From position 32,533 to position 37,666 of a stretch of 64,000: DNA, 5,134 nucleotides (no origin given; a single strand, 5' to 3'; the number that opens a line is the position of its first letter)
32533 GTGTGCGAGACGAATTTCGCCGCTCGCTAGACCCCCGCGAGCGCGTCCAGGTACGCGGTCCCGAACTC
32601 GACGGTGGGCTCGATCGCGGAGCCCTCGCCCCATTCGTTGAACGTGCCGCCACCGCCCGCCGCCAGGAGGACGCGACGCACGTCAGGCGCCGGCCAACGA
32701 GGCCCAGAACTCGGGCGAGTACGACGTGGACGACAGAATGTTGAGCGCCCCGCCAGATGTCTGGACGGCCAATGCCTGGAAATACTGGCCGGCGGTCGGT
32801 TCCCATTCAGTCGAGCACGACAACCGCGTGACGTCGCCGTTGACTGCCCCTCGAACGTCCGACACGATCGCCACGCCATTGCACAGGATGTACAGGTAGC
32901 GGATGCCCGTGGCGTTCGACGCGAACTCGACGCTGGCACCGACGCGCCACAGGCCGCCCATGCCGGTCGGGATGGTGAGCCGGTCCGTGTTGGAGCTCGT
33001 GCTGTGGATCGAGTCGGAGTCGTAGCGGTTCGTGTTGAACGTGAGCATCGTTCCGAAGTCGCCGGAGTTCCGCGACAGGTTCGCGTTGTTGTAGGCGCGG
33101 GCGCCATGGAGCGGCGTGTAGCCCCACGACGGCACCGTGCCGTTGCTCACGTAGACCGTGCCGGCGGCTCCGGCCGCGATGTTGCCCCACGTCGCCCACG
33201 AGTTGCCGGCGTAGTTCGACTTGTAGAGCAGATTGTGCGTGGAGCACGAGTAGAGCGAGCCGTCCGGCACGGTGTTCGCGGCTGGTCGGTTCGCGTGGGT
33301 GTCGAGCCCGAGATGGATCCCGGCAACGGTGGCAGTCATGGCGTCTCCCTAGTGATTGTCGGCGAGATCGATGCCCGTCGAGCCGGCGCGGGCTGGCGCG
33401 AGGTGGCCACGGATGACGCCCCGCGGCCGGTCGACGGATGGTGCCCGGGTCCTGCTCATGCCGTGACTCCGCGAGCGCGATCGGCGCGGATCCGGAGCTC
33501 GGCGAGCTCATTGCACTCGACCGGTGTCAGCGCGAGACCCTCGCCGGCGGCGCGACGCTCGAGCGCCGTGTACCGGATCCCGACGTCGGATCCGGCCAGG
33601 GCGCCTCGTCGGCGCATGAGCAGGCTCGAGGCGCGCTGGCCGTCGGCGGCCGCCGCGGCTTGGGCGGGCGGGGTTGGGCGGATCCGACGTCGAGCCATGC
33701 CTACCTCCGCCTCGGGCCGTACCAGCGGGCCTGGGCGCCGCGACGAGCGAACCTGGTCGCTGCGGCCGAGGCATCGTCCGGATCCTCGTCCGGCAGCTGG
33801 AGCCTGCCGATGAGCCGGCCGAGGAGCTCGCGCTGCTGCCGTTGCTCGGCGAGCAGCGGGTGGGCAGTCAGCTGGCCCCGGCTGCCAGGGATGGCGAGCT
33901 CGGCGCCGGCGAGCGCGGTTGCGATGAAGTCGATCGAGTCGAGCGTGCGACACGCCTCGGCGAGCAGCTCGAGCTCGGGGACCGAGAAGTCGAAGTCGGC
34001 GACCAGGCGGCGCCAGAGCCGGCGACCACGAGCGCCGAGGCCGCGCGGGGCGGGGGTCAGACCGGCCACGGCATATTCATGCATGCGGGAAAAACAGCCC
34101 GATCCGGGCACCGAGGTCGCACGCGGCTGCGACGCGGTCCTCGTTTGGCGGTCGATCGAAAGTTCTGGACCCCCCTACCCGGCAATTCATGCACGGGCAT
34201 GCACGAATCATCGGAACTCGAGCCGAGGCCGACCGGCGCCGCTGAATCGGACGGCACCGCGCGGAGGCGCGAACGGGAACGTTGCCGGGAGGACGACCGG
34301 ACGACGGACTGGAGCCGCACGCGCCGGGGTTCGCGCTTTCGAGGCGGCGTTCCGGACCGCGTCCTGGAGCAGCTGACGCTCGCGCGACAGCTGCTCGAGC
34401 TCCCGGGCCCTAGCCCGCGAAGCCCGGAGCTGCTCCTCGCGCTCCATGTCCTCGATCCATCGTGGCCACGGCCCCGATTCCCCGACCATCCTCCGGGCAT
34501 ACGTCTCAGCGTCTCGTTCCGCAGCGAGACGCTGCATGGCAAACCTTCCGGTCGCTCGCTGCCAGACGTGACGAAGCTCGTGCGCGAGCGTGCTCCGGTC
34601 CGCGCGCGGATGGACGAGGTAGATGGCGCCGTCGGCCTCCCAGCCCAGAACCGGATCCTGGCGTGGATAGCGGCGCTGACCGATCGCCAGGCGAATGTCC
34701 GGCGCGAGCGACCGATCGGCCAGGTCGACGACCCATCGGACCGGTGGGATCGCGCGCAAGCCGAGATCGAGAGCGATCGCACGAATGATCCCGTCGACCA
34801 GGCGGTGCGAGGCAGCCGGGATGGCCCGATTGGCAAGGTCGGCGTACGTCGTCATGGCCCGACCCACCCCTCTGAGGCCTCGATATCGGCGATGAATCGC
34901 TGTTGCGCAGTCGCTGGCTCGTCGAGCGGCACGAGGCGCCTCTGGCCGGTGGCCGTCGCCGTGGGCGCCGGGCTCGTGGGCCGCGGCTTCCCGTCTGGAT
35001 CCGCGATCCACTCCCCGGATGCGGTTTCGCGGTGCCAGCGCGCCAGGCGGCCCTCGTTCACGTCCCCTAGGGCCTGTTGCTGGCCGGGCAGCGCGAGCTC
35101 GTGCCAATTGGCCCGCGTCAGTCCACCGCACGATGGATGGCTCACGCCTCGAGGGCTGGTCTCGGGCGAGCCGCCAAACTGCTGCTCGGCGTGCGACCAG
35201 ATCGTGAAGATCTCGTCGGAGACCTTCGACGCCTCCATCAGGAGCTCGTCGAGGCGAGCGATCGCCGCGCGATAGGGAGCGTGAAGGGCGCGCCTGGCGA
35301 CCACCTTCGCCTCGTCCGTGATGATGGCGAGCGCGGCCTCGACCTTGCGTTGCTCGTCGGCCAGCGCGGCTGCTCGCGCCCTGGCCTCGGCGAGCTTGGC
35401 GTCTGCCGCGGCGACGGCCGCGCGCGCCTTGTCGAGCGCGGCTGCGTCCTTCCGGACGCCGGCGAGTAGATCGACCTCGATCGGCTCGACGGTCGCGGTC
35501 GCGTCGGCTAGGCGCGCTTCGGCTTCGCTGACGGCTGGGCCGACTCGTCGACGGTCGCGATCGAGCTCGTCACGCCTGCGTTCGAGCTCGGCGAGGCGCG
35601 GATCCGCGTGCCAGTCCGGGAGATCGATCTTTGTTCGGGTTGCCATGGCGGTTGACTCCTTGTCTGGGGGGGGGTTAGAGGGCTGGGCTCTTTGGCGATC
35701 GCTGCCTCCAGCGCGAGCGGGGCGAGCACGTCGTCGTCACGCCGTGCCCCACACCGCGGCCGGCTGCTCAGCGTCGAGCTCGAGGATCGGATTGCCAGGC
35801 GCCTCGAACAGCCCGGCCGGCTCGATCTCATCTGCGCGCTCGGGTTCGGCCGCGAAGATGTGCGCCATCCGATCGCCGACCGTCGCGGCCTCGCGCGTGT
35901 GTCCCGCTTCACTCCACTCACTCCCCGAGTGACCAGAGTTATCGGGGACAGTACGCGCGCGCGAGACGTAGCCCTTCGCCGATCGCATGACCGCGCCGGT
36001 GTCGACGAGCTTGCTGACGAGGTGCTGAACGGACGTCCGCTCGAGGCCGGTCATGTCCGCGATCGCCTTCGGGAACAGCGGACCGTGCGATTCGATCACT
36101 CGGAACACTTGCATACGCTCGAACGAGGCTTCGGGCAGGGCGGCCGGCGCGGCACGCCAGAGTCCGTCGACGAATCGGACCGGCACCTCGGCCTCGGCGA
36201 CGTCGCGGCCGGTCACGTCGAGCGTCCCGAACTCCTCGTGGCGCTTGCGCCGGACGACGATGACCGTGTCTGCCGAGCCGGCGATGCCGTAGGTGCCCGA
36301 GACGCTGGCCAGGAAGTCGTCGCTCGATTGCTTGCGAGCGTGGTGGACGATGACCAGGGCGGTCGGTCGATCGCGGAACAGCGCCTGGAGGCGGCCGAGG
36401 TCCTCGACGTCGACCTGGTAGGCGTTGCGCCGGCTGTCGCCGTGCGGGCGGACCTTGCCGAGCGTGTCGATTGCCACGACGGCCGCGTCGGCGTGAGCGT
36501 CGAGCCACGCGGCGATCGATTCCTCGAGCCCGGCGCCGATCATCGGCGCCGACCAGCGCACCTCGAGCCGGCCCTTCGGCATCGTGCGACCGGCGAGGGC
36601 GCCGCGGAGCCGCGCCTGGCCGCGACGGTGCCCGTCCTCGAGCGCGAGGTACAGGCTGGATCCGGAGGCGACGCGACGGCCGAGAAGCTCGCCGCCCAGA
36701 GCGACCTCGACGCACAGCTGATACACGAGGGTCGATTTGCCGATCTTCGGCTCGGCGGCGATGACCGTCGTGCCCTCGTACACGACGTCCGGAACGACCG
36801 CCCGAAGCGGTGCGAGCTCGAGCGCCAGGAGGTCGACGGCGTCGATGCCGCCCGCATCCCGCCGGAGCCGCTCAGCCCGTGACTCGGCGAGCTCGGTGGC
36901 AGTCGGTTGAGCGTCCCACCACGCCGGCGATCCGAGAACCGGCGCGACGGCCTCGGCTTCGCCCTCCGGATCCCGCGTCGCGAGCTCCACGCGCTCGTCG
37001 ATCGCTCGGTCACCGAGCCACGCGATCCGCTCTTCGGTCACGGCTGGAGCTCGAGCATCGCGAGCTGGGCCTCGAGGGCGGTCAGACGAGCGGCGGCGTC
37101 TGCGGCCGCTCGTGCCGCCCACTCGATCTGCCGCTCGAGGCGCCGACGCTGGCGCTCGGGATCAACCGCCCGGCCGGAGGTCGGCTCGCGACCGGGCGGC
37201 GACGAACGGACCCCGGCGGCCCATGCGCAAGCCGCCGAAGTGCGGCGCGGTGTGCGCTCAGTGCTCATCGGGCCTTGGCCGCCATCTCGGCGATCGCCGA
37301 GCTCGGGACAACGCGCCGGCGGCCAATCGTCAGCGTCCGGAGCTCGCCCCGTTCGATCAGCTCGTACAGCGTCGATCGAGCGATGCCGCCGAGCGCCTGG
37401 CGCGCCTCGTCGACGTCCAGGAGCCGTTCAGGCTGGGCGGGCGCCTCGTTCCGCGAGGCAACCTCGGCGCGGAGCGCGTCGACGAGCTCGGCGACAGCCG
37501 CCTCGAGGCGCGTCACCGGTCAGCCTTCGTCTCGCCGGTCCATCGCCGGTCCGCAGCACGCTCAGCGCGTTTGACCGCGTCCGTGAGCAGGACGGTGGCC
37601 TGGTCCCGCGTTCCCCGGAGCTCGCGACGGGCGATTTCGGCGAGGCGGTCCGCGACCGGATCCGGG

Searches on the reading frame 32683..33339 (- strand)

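Call 16: search_protein_families(library=pfam, proteins=[window:32683-33339:-], max_evalue=0.01)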
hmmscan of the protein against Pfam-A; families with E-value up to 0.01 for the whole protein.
window:32683-33339:- (218 aa): 0 families

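Call 17: search_protein_families(library=phrogs, proteins=[window:32683-33339:-], max_evalue=0.01)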
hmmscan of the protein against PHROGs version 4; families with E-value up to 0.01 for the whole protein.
window:32683-33339:- (218 aa): 2 families
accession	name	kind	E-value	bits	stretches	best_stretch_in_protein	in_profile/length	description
phrog_13989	-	head and packaging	2e-13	50.9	1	96-206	477-585/597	virion structural protein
phrog_25122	-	unknown function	0.00063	20.2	1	97-216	97-211/218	-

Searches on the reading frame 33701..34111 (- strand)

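Call 16: search_protein_families(library=pfam, proteins=[window:33701-34111:-], max_evalue=0.01)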
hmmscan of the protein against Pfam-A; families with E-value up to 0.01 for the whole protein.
window:33701-34111:- (136 aa): 0 families

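Call 17: search_protein_families(library=phrogs, proteins=[window:33701-34111:-], max_evalue=0.01)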
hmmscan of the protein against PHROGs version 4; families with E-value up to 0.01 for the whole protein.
window:33701-34111:- (136 aa): 1 family
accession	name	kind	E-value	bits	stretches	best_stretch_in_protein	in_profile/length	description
phrog_1496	-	head and packaging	1.2e-21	78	1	21-128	8-133/137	terminase small subunit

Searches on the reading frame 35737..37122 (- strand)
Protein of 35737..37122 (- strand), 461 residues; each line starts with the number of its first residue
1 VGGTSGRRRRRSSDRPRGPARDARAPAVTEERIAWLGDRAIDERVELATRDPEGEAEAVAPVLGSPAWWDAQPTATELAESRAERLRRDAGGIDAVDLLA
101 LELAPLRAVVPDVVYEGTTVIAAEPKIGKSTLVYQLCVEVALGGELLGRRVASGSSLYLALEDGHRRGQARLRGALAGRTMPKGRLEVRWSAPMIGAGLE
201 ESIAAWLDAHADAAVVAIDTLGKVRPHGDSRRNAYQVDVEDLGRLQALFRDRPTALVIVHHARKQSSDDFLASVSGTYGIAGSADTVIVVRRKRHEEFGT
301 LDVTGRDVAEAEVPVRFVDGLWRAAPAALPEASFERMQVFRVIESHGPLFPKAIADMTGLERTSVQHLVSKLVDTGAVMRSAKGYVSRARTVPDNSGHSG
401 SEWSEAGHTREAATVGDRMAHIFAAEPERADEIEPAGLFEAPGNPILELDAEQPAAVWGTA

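Call 16: search_protein_families(library=pfam, proteins=[window:35737-37122:-], max_evalue=0.01)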
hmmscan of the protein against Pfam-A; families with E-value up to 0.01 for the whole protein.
window:35737-37122:- (461 aa): 5 families
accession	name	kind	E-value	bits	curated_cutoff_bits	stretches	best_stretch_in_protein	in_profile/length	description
PF13481.12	AAA_25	-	1.2e-20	74.4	27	1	87-266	6-194/195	AAA domain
PF12802.13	MarR_2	-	2.1e-05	25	27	1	337-378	8-50/61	MarR family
PF01978.25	TrmB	-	0.00021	21.5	25.6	1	338-384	12-58/68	Sugar-specific transcriptional regulator TrmB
PF09339.16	HTH_IclR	-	0.0056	16.9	22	0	339-378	8-48/52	IclR helix-turn-helix domain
PF25213.1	HVO_A0261_N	-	0.0071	16.6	35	0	333-385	10-61/86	HVO_A0261 N-terminal domain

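Call 17: search_protein_families(library=phrogs, proteins=[window:35737-37122:-], max_evalue=0.01)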
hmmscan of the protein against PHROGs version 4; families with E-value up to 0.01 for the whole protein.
window:35737-37122:- (461 aa): 13 families
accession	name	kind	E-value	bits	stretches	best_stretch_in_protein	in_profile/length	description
phrog_6357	-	unknown function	5.1e-14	53.3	1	109-332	23-232/321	-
phrog_906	-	DNA, RNA and nucleotide metabolism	9.8e-11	42.1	1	104-296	514-702/872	DNA polymerase/primase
phrog_3123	-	unknown function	3.9e-10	39.9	1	107-296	331-542/583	-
phrog_6012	-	DNA, RNA and nucleotide metabolism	3.7e-08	34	1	117-290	149-324/447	DNA helicase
phrog_1284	-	unknown function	4.9e-08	33.7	1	119-271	38-193/306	-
phrog_243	-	DNA, RNA and nucleotide metabolism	2.9e-05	24.1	0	200-303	129-231/273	DnaB-like replicative helicase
phrog_142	-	moron, auxiliary metabolic gene and host takeover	6.3e-05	24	1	337-392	15-70/116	Ren-like exclusion protein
phrog_239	-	DNA, RNA and nucleotide metabolism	6.3e-05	23.1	1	118-297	360-560/801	DNA primase/helicase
phrog_2597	-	DNA, RNA and nucleotide metabolism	0.002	17.7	1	119-172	370-423/747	DNA primase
phrog_19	-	DNA, RNA and nucleotide metabolism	0.0054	16.6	0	119-180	356-408/621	DnaB-like replicative helicase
phrog_1687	-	transcription regulation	0.0056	17.7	0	335-384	67-116/162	MarR family transcrition regulator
phrog_2850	-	unknown function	0.0078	16.2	0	129-165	171-207/465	-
phrog_16568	-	moron, auxiliary metabolic gene and host takeover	0.0079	17.3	0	336-381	7-52/129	Ren-like exclusion protein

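Call 111: find_related_loci(query=window:35737-37122:-, collection=viral_contigs, flank=10000)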
Query window:35737-37122:- (461 aa) in viral_contigs; peptide patterns used: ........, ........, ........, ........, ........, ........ (x = any residue, [..] = any of these).
3 stretches matched a pattern, but none encodes a relative of the query by tblastn (E <= 1e-3).

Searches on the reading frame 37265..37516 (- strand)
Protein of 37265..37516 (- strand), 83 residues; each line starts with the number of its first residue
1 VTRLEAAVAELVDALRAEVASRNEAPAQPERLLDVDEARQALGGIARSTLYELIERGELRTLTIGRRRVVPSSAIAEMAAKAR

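Call 17: search_protein_families(library=phrogs, proteins=[window:37265-37516:-], max_evalue=0.01)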
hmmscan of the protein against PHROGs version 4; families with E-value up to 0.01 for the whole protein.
window:37265-37516:- (83 aa): 3 families
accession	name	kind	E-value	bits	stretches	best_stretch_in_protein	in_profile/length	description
phrog_66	-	integration and excision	2.3e-05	25.3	1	16-79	77-140/412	excisionase and transcriptional regulator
phrog_7338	-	unknown function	0.0079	17.4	1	10-69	10-67/87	-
phrog_1877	-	DNA, RNA and nucleotide metabolism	0.0082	17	1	29-72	57-99/129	DNA binding protein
